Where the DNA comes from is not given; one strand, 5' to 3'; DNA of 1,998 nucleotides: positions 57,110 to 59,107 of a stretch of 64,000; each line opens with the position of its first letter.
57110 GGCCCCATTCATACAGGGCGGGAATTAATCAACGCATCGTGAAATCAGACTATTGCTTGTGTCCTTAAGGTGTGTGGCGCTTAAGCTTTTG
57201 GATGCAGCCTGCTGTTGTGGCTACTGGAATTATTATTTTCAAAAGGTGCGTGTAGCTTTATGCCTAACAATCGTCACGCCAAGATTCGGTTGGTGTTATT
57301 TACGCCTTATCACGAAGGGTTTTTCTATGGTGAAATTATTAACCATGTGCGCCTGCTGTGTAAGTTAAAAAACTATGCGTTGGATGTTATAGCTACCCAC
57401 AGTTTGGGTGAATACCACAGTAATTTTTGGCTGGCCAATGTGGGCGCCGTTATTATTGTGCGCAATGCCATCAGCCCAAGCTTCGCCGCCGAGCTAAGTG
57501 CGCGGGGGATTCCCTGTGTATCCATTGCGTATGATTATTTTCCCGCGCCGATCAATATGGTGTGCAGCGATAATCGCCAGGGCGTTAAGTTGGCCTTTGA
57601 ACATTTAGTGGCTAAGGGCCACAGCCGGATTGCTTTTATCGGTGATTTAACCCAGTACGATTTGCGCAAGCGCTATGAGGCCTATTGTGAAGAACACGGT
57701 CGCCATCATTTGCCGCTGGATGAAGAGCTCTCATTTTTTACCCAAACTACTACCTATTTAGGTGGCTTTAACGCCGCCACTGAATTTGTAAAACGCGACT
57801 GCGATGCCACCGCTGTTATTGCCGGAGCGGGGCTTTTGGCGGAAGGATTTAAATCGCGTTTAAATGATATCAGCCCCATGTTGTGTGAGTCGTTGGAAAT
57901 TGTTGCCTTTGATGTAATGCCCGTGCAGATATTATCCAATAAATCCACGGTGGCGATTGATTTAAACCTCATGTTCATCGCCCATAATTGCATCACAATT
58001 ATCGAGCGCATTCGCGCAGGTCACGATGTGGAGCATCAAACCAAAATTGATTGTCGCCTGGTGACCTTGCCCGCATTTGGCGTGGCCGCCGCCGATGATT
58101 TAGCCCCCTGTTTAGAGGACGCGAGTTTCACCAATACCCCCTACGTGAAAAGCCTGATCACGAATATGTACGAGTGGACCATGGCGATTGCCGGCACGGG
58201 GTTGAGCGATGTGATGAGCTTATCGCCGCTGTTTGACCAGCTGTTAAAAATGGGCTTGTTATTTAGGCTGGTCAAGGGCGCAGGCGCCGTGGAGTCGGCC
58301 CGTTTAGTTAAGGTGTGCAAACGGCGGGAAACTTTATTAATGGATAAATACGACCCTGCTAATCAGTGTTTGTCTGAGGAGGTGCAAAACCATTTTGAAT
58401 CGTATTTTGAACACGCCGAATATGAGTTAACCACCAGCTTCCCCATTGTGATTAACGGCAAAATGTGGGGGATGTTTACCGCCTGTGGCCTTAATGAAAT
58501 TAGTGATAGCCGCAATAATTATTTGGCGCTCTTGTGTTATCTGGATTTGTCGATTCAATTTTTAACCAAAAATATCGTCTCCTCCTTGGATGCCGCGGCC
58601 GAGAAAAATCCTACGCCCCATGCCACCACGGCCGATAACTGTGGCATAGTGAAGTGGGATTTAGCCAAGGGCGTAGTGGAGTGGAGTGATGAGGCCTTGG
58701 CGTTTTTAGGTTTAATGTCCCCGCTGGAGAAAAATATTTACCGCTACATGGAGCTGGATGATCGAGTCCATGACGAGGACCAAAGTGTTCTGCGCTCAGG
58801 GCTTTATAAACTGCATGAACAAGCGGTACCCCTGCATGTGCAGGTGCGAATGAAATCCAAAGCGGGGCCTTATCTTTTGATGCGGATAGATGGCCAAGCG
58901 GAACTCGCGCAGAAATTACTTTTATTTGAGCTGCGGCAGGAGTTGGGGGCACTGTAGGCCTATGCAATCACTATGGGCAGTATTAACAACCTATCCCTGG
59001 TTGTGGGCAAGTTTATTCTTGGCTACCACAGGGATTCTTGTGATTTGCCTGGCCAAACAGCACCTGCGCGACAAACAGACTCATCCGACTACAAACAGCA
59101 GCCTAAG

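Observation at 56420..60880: Low-GC islet encoding an HTH-less LacI-type ligand-binding/GAF/PAS protein coupled to a membrane-anchored coiled-coil/GAF protein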

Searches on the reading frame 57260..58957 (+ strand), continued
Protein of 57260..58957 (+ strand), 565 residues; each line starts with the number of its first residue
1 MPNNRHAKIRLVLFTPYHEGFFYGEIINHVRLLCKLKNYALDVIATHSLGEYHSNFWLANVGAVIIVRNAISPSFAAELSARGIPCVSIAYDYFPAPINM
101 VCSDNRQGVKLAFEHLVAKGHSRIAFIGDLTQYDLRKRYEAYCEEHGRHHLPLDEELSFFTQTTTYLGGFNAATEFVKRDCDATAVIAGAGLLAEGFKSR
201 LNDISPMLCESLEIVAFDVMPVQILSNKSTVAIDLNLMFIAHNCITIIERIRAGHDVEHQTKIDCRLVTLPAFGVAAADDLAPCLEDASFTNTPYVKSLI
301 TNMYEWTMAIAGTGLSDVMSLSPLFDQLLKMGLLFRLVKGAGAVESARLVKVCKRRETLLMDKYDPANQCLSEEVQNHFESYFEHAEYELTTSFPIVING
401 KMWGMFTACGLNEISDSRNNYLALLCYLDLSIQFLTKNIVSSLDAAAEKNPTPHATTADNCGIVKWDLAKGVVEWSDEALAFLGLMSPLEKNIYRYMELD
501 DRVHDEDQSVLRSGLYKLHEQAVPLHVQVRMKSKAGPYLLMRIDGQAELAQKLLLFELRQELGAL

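Call 66: search_protein_families(library=pfam, proteins=[L030:248-1279:+, L030:1288-1977:+, L030:1977-3332:+, L030:3322-4644:+, L030:4644-5924:+, L030:9299-10009:+, L030:10012-10764:+, L030:11764-13176:-], max_evalue=0.001)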
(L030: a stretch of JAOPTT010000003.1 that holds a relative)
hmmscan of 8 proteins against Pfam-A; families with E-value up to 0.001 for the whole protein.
L030:248-1279:+ (343 aa): 2 families
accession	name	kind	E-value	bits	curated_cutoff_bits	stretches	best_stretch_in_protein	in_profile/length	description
PF16576.10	HlyD_D23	-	4.1e-11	43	30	1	3-218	27-170/214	Barrel-sandwich domain of CusB or HlyD membrane-fusion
PF13437.12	HlyD_3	-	1.5e-07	32.5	22.2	1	156-257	2-104/106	HlyD family secretion protein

L030:1288-1977:+ (229 aa): 4 families
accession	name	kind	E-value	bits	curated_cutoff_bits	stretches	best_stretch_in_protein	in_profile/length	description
PF00005.33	ABC_tran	-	1.5e-33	116.8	25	1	21-169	1-136/137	ABC transporter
PF13304.12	AAA_21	-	2.3e-05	25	27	0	36-65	4-26/304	AAA domain, putative AbiEii toxin, Type IV TA system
PF13555.12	AAA_29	-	0.00029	20.9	27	1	26-48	17-39/61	P-loop containing region of AAA domain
PF02463.25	SMC_N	-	0.00046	20.1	40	0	16-49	5-42/220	RecF/RecN/SMC N terminal domain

L030:1977-3332:+ (451 aa): 2 families
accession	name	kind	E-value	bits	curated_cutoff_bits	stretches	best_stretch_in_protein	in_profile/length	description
PF02687.27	FtsX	-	8.6e-14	52.1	25.5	1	331-437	2-114/120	FtsX-like permease C-terminal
PF12704.14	MacB_PCD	-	2.5e-11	44.7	27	1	20-264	1-180/207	MacB-like periplasmic core domain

L030:3322-4644:+ (440 aa): 2 families
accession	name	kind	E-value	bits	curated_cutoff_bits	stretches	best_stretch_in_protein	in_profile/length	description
PF12704.14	MacB_PCD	-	3.6e-16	60.5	27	1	28-265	3-204/207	MacB-like periplasmic core domain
PF02687.27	FtsX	-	1.1e-14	55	25.5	1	309-431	2-118/120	FtsX-like permease C-terminal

L030:4644-5924:+ (426 aa): 1 family
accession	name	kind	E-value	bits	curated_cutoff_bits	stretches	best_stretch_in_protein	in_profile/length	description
PF02321.23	OEP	-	2.4e-11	44.2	22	2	261-411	12-171/187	Outer membrane efflux protein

L030:9299-10009:+ (236 aa): 1 family
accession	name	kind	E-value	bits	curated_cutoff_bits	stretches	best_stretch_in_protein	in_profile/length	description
PF08713.17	DNA_alkylation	-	5.7e-60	203.1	21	1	11-223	5-213/213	DNA alkylation repair enzyme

L030:10012-10764:+ (250 aa): 1 family
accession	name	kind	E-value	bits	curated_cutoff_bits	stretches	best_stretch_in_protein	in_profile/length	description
PF02522.19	Antibiotic_NAT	-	1.6e-58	198.5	25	1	23-241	1-232/232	Aminoglycoside 3-N-acetyltransferase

L030:11764-13176:- (470 aa): 1 family
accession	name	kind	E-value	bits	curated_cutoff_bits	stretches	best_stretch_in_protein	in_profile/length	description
PF02614.20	UxaC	-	1.2e-208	694.1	25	1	1-466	1-464/464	Glucuronate isomerase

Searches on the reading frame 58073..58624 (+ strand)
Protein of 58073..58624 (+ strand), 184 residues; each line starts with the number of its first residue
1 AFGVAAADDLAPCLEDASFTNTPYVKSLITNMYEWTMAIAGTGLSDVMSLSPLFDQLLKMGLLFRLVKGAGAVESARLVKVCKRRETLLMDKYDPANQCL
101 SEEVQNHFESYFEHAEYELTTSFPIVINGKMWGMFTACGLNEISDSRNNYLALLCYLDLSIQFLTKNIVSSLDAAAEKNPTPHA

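Call 46: search_solved_structures(query=A5, max_evalue=10)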
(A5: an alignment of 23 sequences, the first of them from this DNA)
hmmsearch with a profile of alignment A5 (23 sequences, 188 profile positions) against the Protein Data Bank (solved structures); distinct sequences matched with E-value up to 10: 11.
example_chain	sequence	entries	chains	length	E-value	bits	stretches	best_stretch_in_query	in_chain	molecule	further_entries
5zoh_A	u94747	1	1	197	0.033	17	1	109-146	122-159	Methyl-accepting chemotaxis protein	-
3w2z_A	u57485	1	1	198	0.094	15.5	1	112-146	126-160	Methyl-accepting chemotaxis protein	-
6bhn_A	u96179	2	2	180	0.13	15.1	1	107-150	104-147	Methyl-accepting chemotaxis sensory transducer with phytochrome sensor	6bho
4g3k_A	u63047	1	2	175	0.13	15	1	100-177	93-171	Transcriptional regulator nlh1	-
6oza_A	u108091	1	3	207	0.24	14.2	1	106-159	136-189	Two-component sensor histidine kinase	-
6ozb_A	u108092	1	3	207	0.24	14.2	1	106-159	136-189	Two-component sensor histidine kinase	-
4g3w_A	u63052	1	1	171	0.33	13.7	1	100-171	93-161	Transcriptional regulator nlh1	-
7lsd_A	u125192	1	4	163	0.42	13.4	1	112-138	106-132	miRFP718nano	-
5dfx_A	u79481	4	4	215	0.43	13.4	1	104-141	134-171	Histidine kinase | Sensory transduction histidine kinase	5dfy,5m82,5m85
6xhg_A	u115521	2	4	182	0.43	13.4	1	108-144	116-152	JSC1_58120g3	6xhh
5zrz_B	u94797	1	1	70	1.9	11.3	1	18-56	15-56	Sterile alpha motif domain-containing protein 5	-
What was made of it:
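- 58112..58609 (+): A, residues 285-450: GAF-like alpha/beta domain that ends in a long connecting helix (421-449). Nearly all weak PDB profile hits (E 0.03-0.4) are GAF-type domains (call 46).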

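Call 47: search_protein_families(library=pfam, alignment_id=A5, max_evalue=10)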
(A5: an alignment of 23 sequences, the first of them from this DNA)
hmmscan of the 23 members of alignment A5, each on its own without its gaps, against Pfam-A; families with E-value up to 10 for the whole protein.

A. member 1, seq(184 aa): 1 family
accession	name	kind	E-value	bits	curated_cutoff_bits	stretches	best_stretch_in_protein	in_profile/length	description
PF06931.17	Adeno_E4_ORF3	-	0.16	12.8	27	1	99-174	1-79/113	Mastadenovirus E4 ORF3 protein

B. families by the number of members that match (of 23 scanned): 9 families
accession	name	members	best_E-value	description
PF01590.32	GAF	12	8.6e-05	GAF domain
PF13185.12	GAF_2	9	0.019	GAF domain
PF17879.7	DNA_ligase_C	1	0.0094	DNA ligase C-terminal domain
PF15753.10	BLOC1S3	1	0.082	Biogenesis of lysosome-related organelles complex 1 subunit 3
PF09739.14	MCM_bind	1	0.082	Mini-chromosome maintenance replisome factor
PF00571.33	CBS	1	0.12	CBS domain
PF06931.17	Adeno_E4_ORF3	1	0.16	Mastadenovirus E4 ORF3 protein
PF16650.10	SPEG_u2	1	0.23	Unstructured region on SPEG complex protein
PF25556.1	SET_TTL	1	0.24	Tubulin tyrosine ligase SET-like domain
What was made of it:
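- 58112..58609 (+): 12 of 23 members hit PF01590 weakly (best E 8.6e-5) and 9 of 23 hit GAF_2 (call 47).
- Checked: The middle domain is GAF-like: 12 of 23 family members give weak PF01590 hits, and nearly all weak PDB profile hits are GAF-type domains (calls 46, 47).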
